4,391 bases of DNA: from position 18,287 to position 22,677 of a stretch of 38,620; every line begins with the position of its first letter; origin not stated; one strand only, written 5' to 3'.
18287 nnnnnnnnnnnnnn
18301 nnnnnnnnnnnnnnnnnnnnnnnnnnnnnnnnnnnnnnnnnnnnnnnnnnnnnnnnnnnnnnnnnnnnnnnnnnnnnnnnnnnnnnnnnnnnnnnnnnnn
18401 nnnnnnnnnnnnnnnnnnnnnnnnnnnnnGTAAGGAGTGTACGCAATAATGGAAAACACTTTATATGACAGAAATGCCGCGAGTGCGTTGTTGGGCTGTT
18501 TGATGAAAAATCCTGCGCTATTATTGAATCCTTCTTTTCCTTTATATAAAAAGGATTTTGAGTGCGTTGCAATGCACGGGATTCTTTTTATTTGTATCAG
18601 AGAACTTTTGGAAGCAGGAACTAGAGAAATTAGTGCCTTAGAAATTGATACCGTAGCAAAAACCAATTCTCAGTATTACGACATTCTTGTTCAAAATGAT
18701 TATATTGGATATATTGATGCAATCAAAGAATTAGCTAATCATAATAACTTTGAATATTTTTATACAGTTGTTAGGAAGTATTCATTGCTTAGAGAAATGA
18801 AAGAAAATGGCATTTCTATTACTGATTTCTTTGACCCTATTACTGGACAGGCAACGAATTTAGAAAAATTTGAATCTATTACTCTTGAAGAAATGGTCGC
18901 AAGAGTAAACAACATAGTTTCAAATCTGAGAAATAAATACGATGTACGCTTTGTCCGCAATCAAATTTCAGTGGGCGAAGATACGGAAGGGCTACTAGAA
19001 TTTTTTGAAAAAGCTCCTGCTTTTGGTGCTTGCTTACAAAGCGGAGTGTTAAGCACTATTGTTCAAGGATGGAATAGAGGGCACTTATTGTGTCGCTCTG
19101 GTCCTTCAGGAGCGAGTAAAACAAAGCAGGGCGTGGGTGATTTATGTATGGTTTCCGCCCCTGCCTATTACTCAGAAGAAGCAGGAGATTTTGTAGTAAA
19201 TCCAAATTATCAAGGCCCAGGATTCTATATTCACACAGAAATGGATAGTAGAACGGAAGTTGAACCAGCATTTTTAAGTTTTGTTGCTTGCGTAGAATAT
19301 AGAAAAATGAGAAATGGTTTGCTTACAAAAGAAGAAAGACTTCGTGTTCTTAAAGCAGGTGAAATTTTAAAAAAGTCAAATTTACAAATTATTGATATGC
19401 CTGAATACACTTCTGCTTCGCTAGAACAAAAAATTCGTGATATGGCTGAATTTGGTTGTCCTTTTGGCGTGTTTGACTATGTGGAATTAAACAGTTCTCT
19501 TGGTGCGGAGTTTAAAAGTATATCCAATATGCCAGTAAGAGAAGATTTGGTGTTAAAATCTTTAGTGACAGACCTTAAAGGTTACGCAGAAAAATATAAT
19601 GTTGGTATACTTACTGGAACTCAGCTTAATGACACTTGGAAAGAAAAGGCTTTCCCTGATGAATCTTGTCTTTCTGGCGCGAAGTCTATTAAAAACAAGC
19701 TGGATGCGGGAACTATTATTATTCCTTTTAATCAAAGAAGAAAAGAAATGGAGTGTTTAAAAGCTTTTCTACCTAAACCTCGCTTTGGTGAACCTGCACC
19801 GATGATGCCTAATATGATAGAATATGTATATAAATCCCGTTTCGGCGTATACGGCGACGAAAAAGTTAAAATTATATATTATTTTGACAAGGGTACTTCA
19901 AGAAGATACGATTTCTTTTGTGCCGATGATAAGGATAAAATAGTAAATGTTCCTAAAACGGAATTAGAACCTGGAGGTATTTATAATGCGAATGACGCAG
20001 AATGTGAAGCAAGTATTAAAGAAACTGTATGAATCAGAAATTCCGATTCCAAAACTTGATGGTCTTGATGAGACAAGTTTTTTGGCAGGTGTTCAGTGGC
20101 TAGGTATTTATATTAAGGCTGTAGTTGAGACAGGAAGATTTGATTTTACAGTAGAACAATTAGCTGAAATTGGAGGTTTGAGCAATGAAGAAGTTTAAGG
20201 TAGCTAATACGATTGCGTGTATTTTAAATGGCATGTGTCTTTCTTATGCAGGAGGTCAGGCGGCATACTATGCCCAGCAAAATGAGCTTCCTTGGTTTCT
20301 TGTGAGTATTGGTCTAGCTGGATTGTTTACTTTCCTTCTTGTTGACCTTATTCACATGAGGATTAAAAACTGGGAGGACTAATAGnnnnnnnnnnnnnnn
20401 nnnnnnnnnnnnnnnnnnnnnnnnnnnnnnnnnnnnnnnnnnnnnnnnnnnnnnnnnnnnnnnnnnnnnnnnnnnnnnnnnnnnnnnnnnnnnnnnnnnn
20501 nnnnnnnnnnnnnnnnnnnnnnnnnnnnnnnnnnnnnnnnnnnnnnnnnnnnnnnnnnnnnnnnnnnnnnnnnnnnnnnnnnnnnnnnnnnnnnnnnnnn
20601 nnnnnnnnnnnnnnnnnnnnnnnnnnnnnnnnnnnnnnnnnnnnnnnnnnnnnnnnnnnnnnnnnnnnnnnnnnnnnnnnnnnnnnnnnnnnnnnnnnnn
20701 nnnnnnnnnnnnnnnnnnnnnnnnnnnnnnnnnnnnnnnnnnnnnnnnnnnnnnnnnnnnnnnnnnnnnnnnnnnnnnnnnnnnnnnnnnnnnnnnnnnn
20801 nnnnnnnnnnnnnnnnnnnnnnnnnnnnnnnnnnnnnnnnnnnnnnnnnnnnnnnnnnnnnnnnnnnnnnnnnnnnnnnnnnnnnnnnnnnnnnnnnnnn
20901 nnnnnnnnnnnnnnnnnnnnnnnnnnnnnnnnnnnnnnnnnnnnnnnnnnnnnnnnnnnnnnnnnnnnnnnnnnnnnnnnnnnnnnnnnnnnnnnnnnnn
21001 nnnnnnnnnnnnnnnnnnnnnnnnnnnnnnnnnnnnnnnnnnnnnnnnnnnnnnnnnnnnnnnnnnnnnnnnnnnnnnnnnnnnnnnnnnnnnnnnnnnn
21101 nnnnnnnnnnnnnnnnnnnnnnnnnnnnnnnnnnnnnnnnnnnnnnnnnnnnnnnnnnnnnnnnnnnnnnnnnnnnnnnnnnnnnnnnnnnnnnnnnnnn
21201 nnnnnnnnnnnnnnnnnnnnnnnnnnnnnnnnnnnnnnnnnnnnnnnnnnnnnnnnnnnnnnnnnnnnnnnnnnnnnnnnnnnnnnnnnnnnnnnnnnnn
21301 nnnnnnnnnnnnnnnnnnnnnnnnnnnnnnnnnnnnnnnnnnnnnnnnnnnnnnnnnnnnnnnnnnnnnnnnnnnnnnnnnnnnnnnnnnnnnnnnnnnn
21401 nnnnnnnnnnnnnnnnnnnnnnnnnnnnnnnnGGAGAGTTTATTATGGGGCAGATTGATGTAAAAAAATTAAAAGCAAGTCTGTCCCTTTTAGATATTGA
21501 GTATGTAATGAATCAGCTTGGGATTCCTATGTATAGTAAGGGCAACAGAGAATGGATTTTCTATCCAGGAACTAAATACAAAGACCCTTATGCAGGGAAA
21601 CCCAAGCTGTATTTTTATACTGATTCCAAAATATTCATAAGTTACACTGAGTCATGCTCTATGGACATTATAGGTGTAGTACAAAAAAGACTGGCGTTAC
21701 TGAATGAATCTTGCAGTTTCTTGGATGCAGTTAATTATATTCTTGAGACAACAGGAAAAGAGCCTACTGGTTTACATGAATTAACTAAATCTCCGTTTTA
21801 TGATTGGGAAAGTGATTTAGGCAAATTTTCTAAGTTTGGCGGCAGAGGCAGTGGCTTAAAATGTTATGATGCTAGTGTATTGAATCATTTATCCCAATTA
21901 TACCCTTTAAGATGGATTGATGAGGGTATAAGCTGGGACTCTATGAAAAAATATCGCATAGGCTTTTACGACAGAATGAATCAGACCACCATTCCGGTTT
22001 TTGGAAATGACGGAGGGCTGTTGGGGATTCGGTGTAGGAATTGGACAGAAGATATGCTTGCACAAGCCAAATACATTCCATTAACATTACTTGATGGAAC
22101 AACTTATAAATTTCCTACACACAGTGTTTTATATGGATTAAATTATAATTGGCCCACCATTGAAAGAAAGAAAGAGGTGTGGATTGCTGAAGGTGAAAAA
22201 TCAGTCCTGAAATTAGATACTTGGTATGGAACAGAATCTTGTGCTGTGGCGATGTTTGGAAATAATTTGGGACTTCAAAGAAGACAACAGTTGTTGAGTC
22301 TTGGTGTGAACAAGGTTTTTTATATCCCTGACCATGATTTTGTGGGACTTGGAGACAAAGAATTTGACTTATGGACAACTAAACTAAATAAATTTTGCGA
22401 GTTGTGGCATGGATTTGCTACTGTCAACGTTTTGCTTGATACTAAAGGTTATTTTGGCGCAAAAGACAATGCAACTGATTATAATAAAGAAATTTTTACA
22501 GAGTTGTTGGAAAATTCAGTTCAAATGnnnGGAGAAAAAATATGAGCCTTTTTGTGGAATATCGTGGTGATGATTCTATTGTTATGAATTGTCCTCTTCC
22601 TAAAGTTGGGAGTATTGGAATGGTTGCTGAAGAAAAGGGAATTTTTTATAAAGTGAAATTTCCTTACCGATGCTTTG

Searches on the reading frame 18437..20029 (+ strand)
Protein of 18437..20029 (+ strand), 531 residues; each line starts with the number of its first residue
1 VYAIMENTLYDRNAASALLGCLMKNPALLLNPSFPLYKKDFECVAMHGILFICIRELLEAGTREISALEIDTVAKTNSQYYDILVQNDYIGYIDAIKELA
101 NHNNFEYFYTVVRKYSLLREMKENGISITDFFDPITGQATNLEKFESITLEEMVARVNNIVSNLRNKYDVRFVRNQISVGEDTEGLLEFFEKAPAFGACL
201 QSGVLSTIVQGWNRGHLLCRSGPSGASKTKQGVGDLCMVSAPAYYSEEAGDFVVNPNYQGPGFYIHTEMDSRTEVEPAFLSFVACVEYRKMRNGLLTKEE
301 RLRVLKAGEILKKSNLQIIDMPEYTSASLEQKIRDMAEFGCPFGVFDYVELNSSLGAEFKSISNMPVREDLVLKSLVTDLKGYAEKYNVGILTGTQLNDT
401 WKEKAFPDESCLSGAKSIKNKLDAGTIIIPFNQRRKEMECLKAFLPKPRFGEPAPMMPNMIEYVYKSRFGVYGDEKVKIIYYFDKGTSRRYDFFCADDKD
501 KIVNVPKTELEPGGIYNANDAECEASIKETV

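Call 4: search_protein_families(library=pfam, proteins=[window:18437-20029:+], max_evalue=0.01)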
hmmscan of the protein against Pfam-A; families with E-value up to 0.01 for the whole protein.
window:18437-20029:+ (531 aa): 1 family
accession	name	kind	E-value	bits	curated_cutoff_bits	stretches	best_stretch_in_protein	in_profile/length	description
PF03796.21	DnaB_C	-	2.2e-08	34.3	27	1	262-430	51-211/255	DnaB-like helicase C terminal domain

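Call 6: search_protein_families(library=phrogs, proteins=[window:18437-20029:+], max_evalue=0.001)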
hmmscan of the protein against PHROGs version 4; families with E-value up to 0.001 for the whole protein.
window:18437-20029:+ (531 aa): 1 family
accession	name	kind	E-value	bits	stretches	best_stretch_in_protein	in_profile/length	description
phrog_19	-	DNA, RNA and nucleotide metabolism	1.3e-38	134.3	1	5-501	154-588/621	DnaB-like replicative helicase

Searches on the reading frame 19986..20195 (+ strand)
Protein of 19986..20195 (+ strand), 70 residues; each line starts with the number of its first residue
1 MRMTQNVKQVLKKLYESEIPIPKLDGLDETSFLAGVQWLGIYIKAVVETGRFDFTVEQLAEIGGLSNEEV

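Call 4: search_protein_families(library=pfam, proteins=[window:19986-20195:+], max_evalue=0.01)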
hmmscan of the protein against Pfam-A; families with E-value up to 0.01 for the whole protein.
window:19986-20195:+ (70 aa): 0 families

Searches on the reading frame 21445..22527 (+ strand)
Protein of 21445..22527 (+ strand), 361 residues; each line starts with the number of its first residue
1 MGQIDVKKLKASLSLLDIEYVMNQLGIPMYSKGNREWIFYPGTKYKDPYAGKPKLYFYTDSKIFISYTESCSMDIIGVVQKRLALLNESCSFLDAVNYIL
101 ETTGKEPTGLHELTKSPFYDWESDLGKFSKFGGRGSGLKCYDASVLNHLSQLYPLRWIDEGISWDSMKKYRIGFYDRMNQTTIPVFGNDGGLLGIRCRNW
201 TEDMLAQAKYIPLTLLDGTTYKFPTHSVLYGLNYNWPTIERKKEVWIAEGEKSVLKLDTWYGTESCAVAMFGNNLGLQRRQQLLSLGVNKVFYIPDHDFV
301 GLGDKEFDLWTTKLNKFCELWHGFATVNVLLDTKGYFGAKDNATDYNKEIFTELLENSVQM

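Call 4: search_protein_families(library=pfam, proteins=[window:21445-22527:+], max_evalue=0.01)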
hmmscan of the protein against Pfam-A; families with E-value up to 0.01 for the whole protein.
window:21445-22527:+ (361 aa): 0 families

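Call 6: search_protein_families(library=phrogs, proteins=[window:21445-22527:+], max_evalue=0.001)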
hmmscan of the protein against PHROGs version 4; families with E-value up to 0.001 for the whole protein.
window:21445-22527:+ (361 aa): 2 families
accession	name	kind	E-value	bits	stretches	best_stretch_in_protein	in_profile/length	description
phrog_47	-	DNA, RNA and nucleotide metabolism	5.7e-29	102.3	1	12-299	25-285/947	DNA primase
phrog_239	-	DNA, RNA and nucleotide metabolism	0.00091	19.2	0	159-261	120-212/801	DNA primase/helicase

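Call 43: search_protein_families(library=ncbifam, proteins=[window:21445-22527:+], max_evalue=0.001)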
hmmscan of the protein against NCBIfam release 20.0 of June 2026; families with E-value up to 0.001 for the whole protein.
window:21445-22527:+ (361 aa): 1 family
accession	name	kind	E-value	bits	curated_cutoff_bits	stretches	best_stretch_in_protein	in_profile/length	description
NF006382.0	PRK08624.1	equivalog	1.8e-57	194.9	440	1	4-355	2-357/373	hypothetical protein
